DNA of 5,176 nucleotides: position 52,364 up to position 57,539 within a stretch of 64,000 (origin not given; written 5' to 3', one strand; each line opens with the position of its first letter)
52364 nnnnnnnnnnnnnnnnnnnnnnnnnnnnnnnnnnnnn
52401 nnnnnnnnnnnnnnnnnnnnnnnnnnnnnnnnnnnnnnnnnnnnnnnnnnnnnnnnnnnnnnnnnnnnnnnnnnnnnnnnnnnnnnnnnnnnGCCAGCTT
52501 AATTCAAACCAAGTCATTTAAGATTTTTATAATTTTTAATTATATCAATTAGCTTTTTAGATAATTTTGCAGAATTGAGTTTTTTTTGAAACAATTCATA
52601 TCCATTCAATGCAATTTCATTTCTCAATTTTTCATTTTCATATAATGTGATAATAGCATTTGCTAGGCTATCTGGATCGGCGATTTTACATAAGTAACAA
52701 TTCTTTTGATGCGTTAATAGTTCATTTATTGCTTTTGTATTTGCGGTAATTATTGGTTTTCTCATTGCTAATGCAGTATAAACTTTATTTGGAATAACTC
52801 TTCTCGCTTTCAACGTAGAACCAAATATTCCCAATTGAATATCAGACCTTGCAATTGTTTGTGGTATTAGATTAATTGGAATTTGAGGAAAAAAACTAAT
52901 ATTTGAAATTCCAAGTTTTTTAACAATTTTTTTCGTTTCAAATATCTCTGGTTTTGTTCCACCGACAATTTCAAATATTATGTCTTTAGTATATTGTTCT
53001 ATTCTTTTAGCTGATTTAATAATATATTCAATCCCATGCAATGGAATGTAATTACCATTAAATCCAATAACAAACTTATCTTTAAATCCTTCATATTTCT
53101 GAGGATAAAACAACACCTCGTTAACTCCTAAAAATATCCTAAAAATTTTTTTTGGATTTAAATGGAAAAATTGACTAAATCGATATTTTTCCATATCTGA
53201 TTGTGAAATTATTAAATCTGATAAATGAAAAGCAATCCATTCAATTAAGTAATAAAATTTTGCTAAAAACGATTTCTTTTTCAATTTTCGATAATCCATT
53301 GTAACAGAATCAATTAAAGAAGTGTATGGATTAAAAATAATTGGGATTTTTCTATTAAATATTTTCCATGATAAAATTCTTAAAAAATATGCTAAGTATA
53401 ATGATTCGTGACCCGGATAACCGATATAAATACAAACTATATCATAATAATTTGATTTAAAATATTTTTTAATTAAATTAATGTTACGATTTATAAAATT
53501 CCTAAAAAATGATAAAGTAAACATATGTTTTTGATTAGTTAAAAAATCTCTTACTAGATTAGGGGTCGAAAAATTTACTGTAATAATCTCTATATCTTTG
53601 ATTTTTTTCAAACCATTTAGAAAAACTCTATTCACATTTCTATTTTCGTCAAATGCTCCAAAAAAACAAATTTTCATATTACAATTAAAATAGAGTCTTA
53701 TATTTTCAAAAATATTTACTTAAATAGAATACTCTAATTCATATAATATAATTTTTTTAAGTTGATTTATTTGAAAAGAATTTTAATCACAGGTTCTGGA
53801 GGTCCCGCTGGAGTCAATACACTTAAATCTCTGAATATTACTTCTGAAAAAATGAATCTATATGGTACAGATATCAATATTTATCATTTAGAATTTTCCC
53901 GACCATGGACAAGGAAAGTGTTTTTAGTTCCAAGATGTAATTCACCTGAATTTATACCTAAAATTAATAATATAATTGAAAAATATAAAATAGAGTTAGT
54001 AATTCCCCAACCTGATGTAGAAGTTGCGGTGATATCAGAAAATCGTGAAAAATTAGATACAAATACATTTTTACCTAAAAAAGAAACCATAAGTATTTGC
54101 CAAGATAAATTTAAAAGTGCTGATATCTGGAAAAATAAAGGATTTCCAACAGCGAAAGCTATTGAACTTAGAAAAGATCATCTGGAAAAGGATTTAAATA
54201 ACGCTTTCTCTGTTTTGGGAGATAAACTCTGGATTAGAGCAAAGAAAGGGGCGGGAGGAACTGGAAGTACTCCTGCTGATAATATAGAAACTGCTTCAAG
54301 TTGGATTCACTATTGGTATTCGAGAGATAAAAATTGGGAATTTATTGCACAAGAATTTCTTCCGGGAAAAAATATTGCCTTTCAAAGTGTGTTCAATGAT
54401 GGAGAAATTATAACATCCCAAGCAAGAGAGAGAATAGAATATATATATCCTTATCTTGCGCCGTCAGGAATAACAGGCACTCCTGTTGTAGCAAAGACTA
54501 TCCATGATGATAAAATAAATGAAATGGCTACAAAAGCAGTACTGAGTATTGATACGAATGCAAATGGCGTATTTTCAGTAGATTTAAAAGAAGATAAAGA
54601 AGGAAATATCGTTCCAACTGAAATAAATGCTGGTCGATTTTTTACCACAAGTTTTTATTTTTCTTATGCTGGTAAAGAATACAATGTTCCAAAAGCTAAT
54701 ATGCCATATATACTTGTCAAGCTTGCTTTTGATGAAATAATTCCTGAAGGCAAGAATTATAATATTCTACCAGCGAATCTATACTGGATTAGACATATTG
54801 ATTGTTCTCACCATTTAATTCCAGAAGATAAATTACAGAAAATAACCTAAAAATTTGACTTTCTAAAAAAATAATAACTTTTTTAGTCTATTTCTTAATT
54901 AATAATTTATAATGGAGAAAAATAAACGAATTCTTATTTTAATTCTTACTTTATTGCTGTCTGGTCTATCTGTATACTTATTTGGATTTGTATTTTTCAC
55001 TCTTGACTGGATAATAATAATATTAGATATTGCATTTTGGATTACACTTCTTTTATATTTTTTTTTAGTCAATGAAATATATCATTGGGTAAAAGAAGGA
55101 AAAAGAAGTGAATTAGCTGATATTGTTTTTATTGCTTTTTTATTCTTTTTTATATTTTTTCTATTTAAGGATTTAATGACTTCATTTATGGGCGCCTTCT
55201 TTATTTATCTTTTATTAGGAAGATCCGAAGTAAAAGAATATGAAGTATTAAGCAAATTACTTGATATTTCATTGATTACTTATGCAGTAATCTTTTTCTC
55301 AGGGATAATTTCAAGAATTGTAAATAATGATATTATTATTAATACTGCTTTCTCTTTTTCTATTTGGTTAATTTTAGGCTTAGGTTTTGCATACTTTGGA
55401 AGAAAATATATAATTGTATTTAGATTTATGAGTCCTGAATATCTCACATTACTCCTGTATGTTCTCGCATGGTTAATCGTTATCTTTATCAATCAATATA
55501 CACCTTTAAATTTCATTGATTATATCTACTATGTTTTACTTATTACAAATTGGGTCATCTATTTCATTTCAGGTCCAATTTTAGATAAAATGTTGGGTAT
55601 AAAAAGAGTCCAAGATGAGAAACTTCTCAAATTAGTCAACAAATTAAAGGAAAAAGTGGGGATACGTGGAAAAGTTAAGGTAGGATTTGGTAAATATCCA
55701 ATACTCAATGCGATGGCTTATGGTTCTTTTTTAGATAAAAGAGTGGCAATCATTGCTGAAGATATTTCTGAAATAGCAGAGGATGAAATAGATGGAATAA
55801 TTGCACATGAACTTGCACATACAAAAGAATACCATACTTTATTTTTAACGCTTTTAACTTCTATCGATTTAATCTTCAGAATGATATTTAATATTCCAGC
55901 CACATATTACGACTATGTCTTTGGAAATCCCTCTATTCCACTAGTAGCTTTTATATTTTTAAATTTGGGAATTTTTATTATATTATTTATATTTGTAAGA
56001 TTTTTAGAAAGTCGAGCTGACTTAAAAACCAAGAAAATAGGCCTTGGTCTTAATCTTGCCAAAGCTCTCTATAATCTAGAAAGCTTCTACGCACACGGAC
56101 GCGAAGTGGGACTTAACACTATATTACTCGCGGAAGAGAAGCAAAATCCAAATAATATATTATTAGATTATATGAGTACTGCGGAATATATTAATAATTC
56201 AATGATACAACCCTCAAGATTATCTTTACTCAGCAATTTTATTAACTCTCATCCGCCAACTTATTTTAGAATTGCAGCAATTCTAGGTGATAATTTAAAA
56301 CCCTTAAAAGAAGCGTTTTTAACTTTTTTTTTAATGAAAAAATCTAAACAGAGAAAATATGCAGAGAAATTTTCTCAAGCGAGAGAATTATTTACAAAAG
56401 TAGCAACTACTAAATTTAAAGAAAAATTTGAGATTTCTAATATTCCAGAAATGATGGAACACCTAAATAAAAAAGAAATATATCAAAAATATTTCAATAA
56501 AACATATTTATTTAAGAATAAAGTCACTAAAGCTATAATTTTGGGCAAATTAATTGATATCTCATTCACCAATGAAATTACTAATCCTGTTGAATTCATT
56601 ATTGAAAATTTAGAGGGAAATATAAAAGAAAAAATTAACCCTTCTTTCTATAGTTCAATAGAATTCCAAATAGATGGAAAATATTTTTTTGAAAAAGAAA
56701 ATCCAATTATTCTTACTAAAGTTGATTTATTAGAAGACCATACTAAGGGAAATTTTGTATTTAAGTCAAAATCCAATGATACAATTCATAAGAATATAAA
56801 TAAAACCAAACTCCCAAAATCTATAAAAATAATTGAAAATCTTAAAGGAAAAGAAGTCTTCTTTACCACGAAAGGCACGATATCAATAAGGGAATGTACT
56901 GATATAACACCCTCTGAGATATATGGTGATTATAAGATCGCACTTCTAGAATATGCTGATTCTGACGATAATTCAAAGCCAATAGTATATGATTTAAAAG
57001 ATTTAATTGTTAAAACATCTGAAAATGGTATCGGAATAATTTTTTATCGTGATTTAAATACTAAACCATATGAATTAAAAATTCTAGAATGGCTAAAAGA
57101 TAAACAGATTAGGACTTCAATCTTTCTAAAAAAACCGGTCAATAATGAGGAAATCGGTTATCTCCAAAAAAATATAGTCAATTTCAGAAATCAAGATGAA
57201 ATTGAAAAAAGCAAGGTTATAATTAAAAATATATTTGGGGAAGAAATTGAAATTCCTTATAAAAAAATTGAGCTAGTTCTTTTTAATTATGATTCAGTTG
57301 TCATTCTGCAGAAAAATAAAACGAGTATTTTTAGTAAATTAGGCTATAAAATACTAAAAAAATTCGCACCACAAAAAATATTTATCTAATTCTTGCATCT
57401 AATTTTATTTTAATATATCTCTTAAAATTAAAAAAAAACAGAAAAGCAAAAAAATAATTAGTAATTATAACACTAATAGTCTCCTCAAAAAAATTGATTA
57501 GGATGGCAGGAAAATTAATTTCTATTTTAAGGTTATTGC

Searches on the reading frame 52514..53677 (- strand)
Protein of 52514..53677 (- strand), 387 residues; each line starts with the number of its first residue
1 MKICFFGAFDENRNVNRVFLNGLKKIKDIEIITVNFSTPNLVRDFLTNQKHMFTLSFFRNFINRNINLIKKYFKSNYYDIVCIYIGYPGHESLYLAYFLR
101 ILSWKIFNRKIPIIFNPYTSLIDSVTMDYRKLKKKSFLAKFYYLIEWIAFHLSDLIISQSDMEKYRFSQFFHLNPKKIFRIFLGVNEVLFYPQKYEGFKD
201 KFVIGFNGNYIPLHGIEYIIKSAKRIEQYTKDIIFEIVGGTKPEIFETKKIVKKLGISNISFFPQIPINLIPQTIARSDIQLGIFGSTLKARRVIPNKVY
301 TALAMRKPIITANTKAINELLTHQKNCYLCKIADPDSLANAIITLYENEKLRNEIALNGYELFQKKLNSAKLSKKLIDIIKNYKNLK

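Call 37: search_protein_families(library=pfam, proteins=[window:52514-53677:-], max_evalue=0.0001)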
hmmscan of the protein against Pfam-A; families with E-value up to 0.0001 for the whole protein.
window:52514-53677:- (387 aa): 4 families
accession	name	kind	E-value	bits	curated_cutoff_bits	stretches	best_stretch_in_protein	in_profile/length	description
PF00534.26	Glycos_transf_1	-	1.2e-17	64.4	26.4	1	193-361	7-171/172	Glycosyl transferases group 1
PF13692.12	Glyco_trans_1_4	-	6.6e-17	62.5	27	1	202-348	2-142/142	Glycosyl transferases group 1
PF13524.12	Glyco_trans_1_2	-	1.7e-06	28.5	25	1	233-371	15-137/144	Glycosyl transferase-like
PF13439.12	Glyco_transf_4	-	4.8e-05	23.9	28.5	1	59-186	54-167/170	Glycosyltransferase Family 4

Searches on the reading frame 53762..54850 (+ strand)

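Call 37: search_protein_families(library=pfam, proteins=[window:53762-54850:+], max_evalue=0.0001)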
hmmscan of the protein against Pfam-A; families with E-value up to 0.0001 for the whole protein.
window:53762-54850:+ (362 aa): 2 families
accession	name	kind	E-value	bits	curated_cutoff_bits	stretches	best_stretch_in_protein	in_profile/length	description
PF02655.19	ATP-grasp_3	-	7.2e-07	29.9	23.2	1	113-290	1-155/160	ATP-grasp domain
PF21360.3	PylC-like_N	-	7.1e-06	26.5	27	1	52-98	42-88/96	PylC-like, N-terminal domain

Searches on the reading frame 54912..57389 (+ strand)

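Call 37: search_protein_families(library=pfam, proteins=[window:54912-57389:+], max_evalue=0.0001)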
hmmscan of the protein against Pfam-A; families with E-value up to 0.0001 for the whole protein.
window:54912-57389:+ (825 aa): 1 family
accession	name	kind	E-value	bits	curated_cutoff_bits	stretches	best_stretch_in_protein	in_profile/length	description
PF01435.24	Peptidase_M48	-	2.9e-13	50.5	20.3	1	235-458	4-183/186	Peptidase family M48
